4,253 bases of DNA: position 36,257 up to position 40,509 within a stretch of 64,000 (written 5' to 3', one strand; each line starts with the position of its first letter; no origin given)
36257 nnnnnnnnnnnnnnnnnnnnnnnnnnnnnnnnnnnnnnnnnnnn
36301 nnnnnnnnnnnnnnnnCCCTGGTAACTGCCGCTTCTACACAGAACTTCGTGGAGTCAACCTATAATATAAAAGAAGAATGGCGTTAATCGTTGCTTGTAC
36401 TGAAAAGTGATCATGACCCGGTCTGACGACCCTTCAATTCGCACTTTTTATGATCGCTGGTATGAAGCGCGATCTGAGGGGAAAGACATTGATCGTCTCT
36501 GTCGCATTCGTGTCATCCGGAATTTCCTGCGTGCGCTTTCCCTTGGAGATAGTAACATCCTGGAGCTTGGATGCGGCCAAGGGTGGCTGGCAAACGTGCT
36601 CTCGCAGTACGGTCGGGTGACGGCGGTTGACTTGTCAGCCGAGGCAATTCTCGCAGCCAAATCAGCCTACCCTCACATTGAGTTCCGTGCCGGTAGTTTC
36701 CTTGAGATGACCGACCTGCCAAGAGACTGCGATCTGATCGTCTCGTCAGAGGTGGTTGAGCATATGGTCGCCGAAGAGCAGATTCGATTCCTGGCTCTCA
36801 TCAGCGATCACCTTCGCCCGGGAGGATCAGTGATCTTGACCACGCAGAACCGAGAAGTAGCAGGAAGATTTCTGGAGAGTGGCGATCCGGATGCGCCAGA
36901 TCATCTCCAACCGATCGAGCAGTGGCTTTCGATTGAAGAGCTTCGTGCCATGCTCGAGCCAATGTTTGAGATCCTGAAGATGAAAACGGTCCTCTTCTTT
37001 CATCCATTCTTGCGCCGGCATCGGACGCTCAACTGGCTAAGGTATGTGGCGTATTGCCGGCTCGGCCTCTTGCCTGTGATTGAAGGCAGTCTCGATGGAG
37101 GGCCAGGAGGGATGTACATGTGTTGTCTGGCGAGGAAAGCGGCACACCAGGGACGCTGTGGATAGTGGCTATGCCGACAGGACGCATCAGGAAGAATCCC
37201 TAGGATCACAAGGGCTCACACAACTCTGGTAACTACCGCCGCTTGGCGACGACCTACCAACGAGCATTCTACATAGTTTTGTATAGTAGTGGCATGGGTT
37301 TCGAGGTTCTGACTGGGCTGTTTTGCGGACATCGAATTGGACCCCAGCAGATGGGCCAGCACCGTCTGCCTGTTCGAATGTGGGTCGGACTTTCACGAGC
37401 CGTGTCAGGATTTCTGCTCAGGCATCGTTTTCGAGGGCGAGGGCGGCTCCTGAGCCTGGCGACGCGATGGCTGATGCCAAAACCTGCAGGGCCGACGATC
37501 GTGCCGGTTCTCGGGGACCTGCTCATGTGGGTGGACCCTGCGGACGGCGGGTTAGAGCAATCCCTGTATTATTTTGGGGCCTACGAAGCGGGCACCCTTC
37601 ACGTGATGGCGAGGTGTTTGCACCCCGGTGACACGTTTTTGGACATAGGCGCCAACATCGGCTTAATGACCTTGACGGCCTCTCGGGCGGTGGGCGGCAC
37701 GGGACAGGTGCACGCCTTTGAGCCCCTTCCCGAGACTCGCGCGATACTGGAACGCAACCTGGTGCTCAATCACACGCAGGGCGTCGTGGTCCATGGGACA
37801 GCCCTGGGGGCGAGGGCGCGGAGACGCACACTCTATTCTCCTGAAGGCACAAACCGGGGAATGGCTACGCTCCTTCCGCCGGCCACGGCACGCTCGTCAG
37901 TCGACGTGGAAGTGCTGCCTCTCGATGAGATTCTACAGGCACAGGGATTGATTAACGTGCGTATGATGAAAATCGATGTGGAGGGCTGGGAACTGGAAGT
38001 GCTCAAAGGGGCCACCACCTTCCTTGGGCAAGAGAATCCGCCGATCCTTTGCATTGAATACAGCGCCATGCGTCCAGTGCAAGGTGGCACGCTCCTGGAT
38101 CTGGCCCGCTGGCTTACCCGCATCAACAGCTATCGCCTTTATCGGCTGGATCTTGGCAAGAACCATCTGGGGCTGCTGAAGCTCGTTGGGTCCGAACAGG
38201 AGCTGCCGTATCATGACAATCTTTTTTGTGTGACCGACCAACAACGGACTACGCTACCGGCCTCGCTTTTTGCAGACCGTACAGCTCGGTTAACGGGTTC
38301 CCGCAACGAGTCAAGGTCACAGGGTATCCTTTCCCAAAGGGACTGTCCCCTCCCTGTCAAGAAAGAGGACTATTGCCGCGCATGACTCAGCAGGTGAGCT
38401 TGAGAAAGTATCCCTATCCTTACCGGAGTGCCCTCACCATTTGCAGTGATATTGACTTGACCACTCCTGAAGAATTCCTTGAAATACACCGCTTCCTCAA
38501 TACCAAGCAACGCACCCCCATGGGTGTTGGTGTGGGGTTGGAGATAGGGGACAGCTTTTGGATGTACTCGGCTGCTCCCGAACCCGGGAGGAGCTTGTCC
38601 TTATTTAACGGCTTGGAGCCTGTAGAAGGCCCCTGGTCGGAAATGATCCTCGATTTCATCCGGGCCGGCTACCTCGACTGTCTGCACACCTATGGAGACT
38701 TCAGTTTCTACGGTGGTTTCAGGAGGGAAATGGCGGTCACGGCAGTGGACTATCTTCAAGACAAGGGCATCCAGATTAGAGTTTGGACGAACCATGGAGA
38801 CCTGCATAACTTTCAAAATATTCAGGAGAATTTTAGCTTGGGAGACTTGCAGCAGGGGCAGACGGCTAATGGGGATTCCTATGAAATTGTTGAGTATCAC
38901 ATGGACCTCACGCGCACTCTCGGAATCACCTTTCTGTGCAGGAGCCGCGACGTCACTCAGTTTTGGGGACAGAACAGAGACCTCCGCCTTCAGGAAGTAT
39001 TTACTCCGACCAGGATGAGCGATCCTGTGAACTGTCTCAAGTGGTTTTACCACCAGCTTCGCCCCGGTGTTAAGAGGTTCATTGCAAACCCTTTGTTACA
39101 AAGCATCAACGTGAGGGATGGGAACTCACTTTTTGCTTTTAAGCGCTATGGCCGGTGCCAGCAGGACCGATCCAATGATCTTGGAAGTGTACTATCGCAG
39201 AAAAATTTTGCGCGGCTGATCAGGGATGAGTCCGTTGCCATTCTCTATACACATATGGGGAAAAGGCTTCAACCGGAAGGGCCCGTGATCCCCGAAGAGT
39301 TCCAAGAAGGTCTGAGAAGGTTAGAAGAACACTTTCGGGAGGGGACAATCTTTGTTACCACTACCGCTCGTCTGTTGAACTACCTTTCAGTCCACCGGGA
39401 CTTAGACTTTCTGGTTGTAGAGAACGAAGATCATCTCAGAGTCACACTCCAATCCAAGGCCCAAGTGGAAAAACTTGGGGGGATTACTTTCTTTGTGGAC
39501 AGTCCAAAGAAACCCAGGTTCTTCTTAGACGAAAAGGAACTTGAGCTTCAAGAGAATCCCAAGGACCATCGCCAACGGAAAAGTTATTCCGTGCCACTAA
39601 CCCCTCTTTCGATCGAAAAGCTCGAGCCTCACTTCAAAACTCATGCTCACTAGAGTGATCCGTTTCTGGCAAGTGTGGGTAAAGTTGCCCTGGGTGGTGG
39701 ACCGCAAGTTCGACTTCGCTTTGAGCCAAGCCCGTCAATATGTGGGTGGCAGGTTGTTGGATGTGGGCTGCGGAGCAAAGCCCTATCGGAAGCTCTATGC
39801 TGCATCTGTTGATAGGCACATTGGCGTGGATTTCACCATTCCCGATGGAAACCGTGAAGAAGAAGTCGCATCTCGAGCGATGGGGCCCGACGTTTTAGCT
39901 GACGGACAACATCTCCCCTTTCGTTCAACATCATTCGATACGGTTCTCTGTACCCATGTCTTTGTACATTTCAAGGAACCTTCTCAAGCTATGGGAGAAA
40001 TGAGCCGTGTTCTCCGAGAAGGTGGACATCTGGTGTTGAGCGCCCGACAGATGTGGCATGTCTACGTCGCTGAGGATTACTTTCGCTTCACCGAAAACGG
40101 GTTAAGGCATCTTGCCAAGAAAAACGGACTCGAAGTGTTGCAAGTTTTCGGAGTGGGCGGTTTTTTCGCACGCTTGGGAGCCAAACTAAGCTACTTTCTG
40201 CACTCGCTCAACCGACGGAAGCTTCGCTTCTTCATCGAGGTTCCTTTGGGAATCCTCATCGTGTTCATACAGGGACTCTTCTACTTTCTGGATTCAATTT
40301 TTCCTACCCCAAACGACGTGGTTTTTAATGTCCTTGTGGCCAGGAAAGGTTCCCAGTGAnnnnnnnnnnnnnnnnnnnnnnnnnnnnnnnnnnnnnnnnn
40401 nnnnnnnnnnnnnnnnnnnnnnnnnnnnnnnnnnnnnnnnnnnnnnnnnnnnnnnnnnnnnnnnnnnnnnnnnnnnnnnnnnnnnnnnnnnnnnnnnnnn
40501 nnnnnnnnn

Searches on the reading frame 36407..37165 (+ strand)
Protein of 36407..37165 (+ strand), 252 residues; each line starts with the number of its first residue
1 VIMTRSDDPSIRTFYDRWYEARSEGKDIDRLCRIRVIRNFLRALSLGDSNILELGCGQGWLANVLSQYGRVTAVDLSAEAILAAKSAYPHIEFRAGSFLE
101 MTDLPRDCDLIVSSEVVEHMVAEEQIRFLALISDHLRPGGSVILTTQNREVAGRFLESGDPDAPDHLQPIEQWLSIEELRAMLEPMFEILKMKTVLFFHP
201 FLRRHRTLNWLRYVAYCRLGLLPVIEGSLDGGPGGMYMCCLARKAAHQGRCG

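Call 12: search_protein_families(library=pfam, proteins=[window:36407-37165:+])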
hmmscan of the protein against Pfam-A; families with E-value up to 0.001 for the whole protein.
window:36407-37165:+ (252 aa): 9 families
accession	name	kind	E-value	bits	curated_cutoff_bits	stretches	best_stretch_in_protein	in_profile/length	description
PF13489.12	Methyltransf_23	-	3.1e-16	60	27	1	38-182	13-153/164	Methyltransferase domain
PF13649.12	Methyltransf_25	-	3.3e-16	60.2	27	1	51-140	1-97/97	Methyltransferase domain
PF08241.18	Methyltransf_11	-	8.6e-15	55.6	21.2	1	52-144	1-95/95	Methyltransferase domain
PF08242.18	Methyltransf_12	-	8.1e-12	46.2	30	1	52-141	1-97/98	Methyltransferase domain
PF13847.12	Methyltransf_31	-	4.5e-10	39.8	27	1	49-151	5-118/145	Methyltransferase domain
PF02353.26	CMAS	-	4.9e-07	29.8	27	1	49-147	64-167/273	Mycolic acid cyclopropane synthetase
PF05401.17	NodS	-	5.5e-06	26.8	24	1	49-154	45-154/201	Nodulation protein S (NodS)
PF00891.24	Methyltransf_2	-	4.9e-05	23.2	22.3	1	36-145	54-165/210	O-methyltransferase domain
PF05175.20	MTS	-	6e-05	23.2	23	1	45-148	28-142/170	Methyltransferase small domain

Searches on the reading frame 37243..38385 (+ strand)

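Call 12: search_protein_families(library=pfam, proteins=[window:37243-38385:+])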
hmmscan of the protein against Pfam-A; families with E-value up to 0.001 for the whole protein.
window:37243-38385:+ (380 aa): 2 families
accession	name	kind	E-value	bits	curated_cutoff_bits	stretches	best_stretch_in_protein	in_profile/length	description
PF05050.19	Methyltransf_21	-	1.1e-19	71.7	22.7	1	134-293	1-167/173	Methyltransferase FkbM domain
PF05575.17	V_cholerae_RfbT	-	1.1e-05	25.4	27.9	1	114-266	65-219/286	Vibrio cholerae RfbT protein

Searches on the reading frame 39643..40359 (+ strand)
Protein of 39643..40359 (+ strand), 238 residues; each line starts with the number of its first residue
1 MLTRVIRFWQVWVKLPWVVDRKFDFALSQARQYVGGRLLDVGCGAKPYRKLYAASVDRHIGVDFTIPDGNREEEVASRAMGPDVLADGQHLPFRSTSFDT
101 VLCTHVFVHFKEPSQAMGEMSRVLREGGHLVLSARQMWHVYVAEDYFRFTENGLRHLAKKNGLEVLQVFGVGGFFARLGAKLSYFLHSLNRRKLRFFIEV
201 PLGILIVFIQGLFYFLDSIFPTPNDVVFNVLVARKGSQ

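Call 12: search_protein_families(library=pfam, proteins=[window:39643-40359:+])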
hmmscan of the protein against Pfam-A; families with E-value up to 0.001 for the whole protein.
window:39643-40359:+ (238 aa): 8 families
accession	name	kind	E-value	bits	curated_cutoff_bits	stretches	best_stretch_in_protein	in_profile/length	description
PF08241.18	Methyltransf_11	-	6.8e-18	65.5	21.2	1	39-132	1-95/95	Methyltransferase domain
PF13489.12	Methyltransf_23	-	7.1e-12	45.8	27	1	32-167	20-163/164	Methyltransferase domain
PF13649.12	Methyltransf_25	-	1.5e-09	38.8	27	1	39-128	2-97/97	Methyltransferase domain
PF13847.12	Methyltransf_31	-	2.6e-08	34.1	27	1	36-133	5-110/145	Methyltransferase domain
PF03141.22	Methyltransf_29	-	8.7e-07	28.3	23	1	88-138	172-223/506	Putative S-adenosyl-L-methionine-dependent methyltransferase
PF08242.18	Methyltransf_12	-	1.1e-06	29.7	30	1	86-130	51-98/98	Methyltransferase domain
PF08003.17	Methyltransf_9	-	5.5e-05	22.7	23.8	1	11-134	92-219/315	Protein of unknown function (DUF1698)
PF01209.24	Ubie_methyltran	-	0.00063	19.6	20.1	0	84-149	103-169/233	ubiE/COQ5 methyltransferase family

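Call 15: find_encoding_contigs(protein=window:39643-40359:+, flank=10000, max_places=10)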
Protein window:39643-40359:+ (238 aa): no gene with exactly this product is on record in the collection.
